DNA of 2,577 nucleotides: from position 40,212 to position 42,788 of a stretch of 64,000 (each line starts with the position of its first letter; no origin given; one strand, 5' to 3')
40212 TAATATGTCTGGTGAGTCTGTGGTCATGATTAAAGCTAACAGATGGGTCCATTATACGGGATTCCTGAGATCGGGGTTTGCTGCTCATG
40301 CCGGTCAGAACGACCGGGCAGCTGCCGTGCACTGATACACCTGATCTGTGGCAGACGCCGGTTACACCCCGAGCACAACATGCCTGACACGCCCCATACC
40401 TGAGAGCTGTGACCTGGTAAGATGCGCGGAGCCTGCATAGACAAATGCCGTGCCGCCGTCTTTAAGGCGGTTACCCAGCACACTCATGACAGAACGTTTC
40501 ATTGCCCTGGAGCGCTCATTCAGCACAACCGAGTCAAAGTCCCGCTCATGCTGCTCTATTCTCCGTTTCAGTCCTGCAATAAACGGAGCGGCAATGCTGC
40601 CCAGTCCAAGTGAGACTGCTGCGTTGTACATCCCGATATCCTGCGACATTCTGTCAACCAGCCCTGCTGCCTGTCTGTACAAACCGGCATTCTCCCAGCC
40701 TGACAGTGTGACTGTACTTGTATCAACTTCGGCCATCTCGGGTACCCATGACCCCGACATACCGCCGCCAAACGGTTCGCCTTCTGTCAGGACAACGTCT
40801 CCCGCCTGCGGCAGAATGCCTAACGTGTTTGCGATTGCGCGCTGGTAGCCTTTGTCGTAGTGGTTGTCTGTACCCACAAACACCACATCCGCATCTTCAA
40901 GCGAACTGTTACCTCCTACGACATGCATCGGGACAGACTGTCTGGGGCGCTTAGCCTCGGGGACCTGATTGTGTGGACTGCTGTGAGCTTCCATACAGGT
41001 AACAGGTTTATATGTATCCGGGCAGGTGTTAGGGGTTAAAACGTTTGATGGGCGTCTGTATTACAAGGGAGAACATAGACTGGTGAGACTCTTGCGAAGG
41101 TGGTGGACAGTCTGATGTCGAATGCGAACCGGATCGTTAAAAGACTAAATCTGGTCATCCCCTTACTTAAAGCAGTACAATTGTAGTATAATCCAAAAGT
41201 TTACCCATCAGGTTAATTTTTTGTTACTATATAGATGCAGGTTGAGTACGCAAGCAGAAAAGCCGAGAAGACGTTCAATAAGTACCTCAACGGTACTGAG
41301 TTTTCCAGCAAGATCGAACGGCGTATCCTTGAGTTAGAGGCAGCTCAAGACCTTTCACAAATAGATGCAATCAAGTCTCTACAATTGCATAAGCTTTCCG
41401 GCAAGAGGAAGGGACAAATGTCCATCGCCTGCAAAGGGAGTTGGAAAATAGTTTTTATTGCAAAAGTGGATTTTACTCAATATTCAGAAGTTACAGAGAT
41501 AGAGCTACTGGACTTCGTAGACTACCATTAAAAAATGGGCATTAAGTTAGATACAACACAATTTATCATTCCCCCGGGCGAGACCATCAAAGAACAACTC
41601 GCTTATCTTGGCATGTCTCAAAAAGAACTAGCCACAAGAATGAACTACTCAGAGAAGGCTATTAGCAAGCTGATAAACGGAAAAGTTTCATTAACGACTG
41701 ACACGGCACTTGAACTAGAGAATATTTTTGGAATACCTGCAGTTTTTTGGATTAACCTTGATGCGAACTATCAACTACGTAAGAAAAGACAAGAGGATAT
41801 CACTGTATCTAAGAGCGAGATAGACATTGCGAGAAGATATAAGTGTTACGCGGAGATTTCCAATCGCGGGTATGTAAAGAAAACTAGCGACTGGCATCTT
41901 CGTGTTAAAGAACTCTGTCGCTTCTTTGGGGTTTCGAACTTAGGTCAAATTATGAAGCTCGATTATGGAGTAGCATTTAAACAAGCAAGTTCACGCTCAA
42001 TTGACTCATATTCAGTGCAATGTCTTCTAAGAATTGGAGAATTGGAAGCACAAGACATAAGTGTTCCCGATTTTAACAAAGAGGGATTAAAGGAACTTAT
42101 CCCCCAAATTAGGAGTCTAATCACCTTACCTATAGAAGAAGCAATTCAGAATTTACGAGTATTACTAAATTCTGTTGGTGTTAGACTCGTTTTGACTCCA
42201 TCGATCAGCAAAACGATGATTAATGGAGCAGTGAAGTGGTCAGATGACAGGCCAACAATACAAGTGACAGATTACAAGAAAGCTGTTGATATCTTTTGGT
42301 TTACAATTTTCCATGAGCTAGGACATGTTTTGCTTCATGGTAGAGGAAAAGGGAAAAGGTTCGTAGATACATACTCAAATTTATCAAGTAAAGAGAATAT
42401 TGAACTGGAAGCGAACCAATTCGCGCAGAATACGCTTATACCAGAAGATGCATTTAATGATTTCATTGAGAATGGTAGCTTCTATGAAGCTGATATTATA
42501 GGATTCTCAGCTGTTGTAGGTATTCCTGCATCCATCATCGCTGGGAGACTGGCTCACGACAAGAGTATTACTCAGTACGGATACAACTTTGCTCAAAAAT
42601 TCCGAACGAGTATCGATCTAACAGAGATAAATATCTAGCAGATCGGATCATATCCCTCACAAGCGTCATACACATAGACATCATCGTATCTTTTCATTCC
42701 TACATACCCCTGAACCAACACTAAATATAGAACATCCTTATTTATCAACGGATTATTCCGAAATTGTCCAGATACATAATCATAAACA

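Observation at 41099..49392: AT-richer ~8-kb integrative island next to tmRNA with an inactivated serine recombinase and defence/addiction cargo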

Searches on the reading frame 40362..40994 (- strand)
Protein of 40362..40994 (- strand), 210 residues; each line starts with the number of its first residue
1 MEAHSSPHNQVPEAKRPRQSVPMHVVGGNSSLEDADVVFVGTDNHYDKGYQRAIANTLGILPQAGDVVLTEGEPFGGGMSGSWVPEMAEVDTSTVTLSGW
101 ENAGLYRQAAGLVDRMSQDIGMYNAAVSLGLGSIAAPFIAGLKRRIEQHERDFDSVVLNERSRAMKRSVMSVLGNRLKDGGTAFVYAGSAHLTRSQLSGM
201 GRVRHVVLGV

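Call 15: find_encoding_contigs(protein=window:40362-40994:-, flank=10000, max_places=10)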
Protein window:40362-40994:- (210 aa): 2 contigs read that carry it; 1 place shown.
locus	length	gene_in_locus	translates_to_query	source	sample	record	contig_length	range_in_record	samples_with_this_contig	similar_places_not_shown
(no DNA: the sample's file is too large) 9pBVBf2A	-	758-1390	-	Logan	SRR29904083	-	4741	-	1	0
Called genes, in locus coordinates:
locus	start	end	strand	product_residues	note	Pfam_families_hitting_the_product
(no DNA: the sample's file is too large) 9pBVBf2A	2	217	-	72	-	?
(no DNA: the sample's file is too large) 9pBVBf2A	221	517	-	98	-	-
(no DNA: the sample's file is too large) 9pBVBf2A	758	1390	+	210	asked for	-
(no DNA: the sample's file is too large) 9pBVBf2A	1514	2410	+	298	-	-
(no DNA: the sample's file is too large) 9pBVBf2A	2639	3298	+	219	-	-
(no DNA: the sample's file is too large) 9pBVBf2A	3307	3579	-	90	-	PF12674:Zn_ribbon_2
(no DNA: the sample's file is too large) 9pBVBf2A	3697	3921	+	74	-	-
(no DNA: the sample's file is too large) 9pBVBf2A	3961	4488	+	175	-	PF28549:NDPSase_N (weak), PF00293:NUDIX, PF14815:NUDIX_4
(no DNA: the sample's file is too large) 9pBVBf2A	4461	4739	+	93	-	?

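Call 33: search_protein_families(library=pfam, proteins=[window:40362-40994:-], max_evalue=0.1)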
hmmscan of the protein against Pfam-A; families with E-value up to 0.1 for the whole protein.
window:40362-40994:- (210 aa): 0 families

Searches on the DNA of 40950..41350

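Call 20: search_rna_families(source=window, start=40950, end=41350, threshold=evalue, max_evalue=10, show_alignments=3)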
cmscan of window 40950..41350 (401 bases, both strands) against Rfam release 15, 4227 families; matches with E-value up to 10: 1.
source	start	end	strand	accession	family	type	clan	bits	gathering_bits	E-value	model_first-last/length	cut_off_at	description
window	41066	41116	+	RF01768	flavi_FSE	Cis-reg; frameshift_element;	-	13.8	43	1.2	1-62/62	no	ribosomal frameshift site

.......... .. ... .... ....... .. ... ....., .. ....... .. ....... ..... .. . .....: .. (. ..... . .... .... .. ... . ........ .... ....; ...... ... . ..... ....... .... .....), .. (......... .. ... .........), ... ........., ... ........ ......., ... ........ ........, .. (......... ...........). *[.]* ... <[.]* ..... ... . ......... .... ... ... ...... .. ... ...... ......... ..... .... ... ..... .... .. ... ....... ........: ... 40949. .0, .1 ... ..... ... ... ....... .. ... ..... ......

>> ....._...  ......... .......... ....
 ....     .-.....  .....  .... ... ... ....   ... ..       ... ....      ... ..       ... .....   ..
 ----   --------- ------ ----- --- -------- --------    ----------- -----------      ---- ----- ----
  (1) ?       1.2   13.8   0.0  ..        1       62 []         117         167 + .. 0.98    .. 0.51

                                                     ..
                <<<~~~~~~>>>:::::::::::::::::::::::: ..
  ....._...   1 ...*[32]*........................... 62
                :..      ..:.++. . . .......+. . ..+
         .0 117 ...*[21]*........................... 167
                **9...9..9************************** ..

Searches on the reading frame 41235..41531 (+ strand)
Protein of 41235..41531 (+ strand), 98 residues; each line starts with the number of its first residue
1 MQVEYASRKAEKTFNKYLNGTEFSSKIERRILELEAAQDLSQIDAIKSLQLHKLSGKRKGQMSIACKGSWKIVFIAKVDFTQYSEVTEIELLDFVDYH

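Call 6: search_protein_families(library=pfam, proteins=[window:41235-41531:+], max_evalue=0.01)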
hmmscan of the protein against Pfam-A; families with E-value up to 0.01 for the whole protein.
window:41235-41531:+ (98 aa): 1 family
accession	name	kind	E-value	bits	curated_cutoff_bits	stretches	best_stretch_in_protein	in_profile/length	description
PF05015.19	HigB-like_toxin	-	3e-05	24.8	27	1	23-75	25-77/91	RelE-like toxin of type II toxin-antitoxin system HigB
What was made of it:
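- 41235..41531 (+): HigB/RelE-like toxin-type gene (98 aa), intact. Pfam HigB-like_toxin scores 24.8 bits, below the 27-bit cut-off (call 6).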

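Call 9: search_protein_families(library=padloc, proteins=[window:41235-41531:+], max_evalue=0.1)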
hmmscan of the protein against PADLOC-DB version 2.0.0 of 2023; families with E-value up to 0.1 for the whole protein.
window:41235-41531:+ (98 aa): 0 families

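Call 10: search_protein_families(library=ncbifam, proteins=[window:41235-41531:+], max_evalue=0.1)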
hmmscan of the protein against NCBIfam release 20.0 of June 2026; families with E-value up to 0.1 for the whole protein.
window:41235-41531:+ (98 aa): 0 families

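Call 11: search_protein_families(library=phrogs, proteins=[window:41235-41531:+], max_evalue=0.1)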
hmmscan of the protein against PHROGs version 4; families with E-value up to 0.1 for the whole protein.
window:41235-41531:+ (98 aa): 2 families
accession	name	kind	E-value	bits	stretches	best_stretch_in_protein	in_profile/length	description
phrog_3066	-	moron, auxiliary metabolic gene and host takeover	6.4e-10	40.1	1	21-97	24-94/94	toxin of TA system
phrog_12239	-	unknown function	0.05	14.2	1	8-84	130-197/202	-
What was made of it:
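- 41235..41531 (+): PHROG 3066 'toxin of TA system' scores 6.4e-10 (call 11).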

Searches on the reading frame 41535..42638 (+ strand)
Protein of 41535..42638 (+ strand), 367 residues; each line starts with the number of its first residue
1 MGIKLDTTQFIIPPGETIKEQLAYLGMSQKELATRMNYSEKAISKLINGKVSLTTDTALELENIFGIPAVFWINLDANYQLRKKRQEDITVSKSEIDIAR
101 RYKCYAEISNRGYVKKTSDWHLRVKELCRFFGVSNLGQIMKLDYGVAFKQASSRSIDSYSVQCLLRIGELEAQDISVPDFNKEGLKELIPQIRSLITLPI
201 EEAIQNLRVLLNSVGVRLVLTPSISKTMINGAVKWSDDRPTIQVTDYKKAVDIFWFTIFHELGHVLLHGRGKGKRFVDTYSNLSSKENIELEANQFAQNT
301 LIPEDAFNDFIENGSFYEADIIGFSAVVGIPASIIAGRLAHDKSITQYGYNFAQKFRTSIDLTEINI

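Call 6: search_protein_families(library=pfam, proteins=[window:41535-42638:+], max_evalue=0.01)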
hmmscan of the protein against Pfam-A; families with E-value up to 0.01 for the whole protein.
window:41535-42638:+ (367 aa): 5 families
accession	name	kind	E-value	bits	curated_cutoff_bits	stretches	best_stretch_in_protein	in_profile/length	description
PF06114.19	Peptidase_M78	-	3.2e-15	56.5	22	1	219-336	8-119/123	IrrE N-terminal-like domain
PF01381.28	HTH_3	-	3.8e-10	40.1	23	1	21-70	4-53/55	Helix-turn-helix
PF13443.12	HTH_26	-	8.9e-05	23.1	22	1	18-58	2-43/63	Cro/C1-type HTH DNA-binding domain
PF13560.12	HTH_31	-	0.00091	19.9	27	1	25-67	13-56/64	Helix-turn-helix domain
PF12844.13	HTH_19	-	0.0041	17.4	30.2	0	15-69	1-55/64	Helix-turn-helix domain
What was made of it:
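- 41535..42638 (+): Xre-type HTH fused to an M78 (ImmA/IrrE) metallopeptidase (367 aa), intact, with the HELGH motif present. Pfam HTH_3 3.8e-10 and Peptidase_M78 3.2e-15 (call 6).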

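Call 9: search_protein_families(library=padloc, proteins=[window:41535-42638:+], max_evalue=0.1)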
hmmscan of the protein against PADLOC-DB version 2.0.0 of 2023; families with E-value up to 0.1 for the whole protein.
window:41535-42638:+ (367 aa): 24 families
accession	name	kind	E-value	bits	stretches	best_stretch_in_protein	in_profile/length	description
PDLC03982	PD-Lambda-2_B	-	6.1e-34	116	1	14-344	60-378/402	-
PDLC03954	RmrA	-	4.4e-22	76.5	2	180-308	136-258/380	-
PDLC03947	RmrA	-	9.1e-19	65.5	2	182-309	138-259/383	-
PDLC03952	RmrA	-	1.7e-16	58.1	2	178-308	146-270/395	-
PDLC03948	RmrA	-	1.2e-15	55.3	2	181-308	135-257/397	-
PDLC03945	RmrA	-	2.6e-15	54.5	2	183-311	140-260/394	-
PDLC03946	RmrA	-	3.1e-14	50.5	1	201-350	139-275/357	-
PDLC03951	RmrA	-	6.3e-14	49.8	1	179-311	130-256/400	-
PDLC03944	RmrA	-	3e-13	47.6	2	175-310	117-251/384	-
PDLC04141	capP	-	1.7e-12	45.3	1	255-315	68-126/242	capP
PDLC03949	RmrA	-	5.9e-11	39.8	1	177-348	115-271/363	-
PDLC03953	RmrA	-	2.4e-10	38.2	2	251-311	205-253/373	-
PDLC03950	RmrA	-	1.7e-09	35.2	1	191-310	136-247/369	-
PDLC04760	PDC-M64C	-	2.6e-08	32.1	1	17-68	30-81/93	-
PDLC03956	RmrA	-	2e-07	28.4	1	201-317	152-263/399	-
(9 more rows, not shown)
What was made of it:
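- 41535..42638 (+): PADLOC PD-Lambda-2_B 6.1e-34 over profile positions 60-378 of 402 (call 9).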

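Call 10: search_protein_families(library=ncbifam, proteins=[window:41535-42638:+], max_evalue=0.1)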
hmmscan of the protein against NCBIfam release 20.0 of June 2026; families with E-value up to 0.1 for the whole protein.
window:41535-42638:+ (367 aa): 8 families
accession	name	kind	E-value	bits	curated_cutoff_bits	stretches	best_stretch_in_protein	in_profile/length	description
TIGR02607.1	antidote_HigA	equivalog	2.4e-16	59.3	47.7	1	12-86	5-80/81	HigA family addiction module antitoxin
NF052239.1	antitox_spr1629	equivalog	1.7e-15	57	335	2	199-312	154-261/377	spr1629 family repressor/antitoxin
NF003162.0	PRK04140.1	equivalog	5.8e-06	25.5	263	1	15-93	128-200/317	transcriptional regulator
TIGR00270.2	TIGR00270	equivalog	2.5e-05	24.2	110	1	16-90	78-151/159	multiprotein bridging factor aMBF1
TIGR04111.1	BcepMu_gp16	hypoth_equivalog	0.0016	18.3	34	1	16-50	3-37/55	phage-associated protein, BcepMu gp16 family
TIGR03070.1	couple_hipB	subfamily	0.0068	16.3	71.65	1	16-67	5-56/58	type II toxin-antitoxin system Y4mF family antitoxin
NF047948.1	male_kill_WMK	equivalog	0.02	14.3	300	1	15-103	164-243/300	WO male-killing family protein Wmk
NF007408.0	PRK09943.1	equivalog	0.025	14.1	211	1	13-69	7-63/185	HTH-type transcriptional regulator PuuR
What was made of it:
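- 41535..42638 (+): NCBIfam HigA antidote 2.4e-16 (call 10).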

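Call 11: search_protein_families(library=phrogs, proteins=[window:41535-42638:+], max_evalue=0.1)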
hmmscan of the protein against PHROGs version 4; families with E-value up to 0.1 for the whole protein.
window:41535-42638:+ (367 aa): 32 families (the best 25 are shown)
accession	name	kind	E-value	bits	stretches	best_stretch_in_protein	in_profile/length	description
phrog_2439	-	transcription regulation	6.7e-40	138.1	1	14-351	8-289/367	transcriptional regulator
phrog_1381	-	moron, auxiliary metabolic gene and host takeover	1.1e-16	62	1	12-97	11-97/264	plasmid antitoxin with HTH domain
phrog_1914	-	unknown function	4.1e-10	40.7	1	238-313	79-153/222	-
phrog_87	-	other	1.5e-09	39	1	200-331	36-153/227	metallo-protease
phrog_3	-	transcription regulation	2.1e-09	38.7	1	10-95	85-168/430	transcriptional repressor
phrog_8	-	transcription regulation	2.9e-09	37.8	1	15-134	78-211/346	transcriptional regulator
phrog_1373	-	transcription regulation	1.4e-08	35.9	1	16-72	66-122/166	transcriptional regulator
phrog_18577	-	unknown function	7.6e-08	32.9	1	212-301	143-235/332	-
phrog_1516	-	unknown function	1.9e-07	31.9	1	216-317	50-155/227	-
phrog_19315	-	unknown function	4.4e-07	30.2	1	249-322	90-161/348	-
phrog_1468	-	transcription regulation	3.8e-06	27.4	1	17-50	11-44/67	transcriptional repressor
phrog_4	-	transcription regulation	5.2e-06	26.7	1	15-92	138-205/400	transcriptional repressor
phrog_4779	-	transcription regulation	0.00015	23.2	1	16-51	5-40/98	transcriptional regulator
phrog_2967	-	transcription regulation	0.00023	21.8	1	14-76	11-73/225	transcriptional regulator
phrog_2339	-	DNA, RNA and nucleotide metabolism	0.00036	21.5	1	18-61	30-74/98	HTH DNA binding protein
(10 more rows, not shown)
